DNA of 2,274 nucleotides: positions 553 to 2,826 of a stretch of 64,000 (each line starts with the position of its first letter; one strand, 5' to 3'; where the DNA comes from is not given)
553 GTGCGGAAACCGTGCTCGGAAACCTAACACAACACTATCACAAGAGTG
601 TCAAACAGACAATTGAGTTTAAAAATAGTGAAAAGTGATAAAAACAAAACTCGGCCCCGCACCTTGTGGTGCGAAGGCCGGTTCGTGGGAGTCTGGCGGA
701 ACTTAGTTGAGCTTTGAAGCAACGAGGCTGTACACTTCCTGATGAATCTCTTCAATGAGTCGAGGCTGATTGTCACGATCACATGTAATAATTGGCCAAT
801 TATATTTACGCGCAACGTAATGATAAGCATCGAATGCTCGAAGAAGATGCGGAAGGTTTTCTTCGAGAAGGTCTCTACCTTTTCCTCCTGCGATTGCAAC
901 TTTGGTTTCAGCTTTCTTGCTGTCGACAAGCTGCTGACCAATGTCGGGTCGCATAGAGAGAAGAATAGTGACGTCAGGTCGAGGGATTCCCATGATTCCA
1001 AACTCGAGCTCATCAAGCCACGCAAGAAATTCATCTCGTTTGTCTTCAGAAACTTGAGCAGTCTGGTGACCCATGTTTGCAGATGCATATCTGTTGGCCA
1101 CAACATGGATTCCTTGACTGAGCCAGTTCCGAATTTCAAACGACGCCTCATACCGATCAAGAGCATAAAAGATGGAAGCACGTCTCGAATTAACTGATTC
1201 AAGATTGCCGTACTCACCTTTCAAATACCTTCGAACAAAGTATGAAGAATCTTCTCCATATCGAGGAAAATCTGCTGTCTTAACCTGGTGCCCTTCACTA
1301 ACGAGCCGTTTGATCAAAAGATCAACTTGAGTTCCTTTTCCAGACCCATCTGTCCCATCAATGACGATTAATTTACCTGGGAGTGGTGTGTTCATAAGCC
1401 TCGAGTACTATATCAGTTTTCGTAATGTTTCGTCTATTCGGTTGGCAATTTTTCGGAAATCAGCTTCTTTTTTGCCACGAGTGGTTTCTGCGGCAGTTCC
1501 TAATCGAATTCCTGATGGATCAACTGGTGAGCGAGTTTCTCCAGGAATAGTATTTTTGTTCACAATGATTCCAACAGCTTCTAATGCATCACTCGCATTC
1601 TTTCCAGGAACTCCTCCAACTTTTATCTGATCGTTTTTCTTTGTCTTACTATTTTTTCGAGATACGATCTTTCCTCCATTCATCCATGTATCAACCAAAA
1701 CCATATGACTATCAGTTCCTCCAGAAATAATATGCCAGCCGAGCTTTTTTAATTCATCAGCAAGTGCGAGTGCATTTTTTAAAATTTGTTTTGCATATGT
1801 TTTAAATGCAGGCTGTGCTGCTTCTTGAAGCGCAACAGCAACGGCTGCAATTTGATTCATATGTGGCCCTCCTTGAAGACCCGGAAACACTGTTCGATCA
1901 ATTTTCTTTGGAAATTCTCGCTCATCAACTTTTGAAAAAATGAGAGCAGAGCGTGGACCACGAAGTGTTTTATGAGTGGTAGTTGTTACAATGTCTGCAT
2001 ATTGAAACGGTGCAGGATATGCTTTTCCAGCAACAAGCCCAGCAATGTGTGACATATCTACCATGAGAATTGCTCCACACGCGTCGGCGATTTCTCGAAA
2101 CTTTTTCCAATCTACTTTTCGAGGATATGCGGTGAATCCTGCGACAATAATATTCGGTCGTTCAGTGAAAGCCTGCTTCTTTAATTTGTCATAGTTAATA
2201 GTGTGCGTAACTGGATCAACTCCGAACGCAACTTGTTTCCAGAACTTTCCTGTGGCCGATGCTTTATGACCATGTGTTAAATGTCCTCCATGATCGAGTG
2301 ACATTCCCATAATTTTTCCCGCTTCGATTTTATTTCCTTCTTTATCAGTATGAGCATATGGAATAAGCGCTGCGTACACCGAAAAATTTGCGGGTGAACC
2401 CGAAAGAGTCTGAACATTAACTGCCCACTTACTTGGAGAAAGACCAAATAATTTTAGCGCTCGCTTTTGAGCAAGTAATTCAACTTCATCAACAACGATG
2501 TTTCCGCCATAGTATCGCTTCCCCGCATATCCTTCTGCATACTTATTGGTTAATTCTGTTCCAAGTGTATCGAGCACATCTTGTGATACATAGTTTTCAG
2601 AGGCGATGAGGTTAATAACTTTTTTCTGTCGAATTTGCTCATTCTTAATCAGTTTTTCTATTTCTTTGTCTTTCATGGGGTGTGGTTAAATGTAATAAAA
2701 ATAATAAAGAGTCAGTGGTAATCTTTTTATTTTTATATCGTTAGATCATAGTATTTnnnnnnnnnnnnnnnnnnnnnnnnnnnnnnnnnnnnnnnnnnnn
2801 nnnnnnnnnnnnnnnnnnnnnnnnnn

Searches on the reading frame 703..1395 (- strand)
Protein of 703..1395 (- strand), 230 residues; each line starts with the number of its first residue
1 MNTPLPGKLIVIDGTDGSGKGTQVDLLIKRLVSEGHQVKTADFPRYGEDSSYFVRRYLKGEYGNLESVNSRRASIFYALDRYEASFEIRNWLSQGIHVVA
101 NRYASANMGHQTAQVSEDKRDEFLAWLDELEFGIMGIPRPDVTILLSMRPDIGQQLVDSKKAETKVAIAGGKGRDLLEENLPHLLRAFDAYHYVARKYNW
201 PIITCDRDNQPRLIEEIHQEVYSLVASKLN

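Call 8: search_protein_families(library=pfam, proteins=[window:703-1395:-], max_evalue=0.01)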
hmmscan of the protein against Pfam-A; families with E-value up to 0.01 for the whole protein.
window:703-1395:- (230 aa): 1 family
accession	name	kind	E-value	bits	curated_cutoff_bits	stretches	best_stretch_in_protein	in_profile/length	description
PF02223.23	Thymidylate_kin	-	4e-14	53.1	27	1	12-161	1-139/185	Thymidylate kinase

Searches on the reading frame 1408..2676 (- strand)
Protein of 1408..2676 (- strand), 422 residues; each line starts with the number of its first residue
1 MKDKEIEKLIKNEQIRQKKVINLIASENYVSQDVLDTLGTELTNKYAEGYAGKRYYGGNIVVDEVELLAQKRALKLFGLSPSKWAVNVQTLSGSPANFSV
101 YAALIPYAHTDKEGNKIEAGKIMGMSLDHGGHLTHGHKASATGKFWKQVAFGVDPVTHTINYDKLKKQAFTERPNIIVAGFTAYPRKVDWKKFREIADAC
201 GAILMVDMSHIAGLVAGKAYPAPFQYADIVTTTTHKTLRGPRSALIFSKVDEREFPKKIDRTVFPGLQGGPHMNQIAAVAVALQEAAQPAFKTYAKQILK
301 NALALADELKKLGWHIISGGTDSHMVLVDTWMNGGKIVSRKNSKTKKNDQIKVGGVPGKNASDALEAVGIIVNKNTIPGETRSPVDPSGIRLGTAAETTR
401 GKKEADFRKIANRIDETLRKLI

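Call 49: search_protein_families(library=pfam, proteins=[window:1408-2676:-], max_evalue=0.001)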
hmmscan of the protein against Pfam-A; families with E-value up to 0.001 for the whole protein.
window:1408-2676:- (422 aa): 2 families
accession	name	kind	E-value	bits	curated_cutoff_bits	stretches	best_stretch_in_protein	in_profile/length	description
PF00464.25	SHMT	-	4e-151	503.6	27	1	2-413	4-398/399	Serine hydroxymethyltransferase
PF00155.27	Aminotran_1_2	-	3.4e-05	23.6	19.7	1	186-398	164-349/361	Aminotransferase class I and II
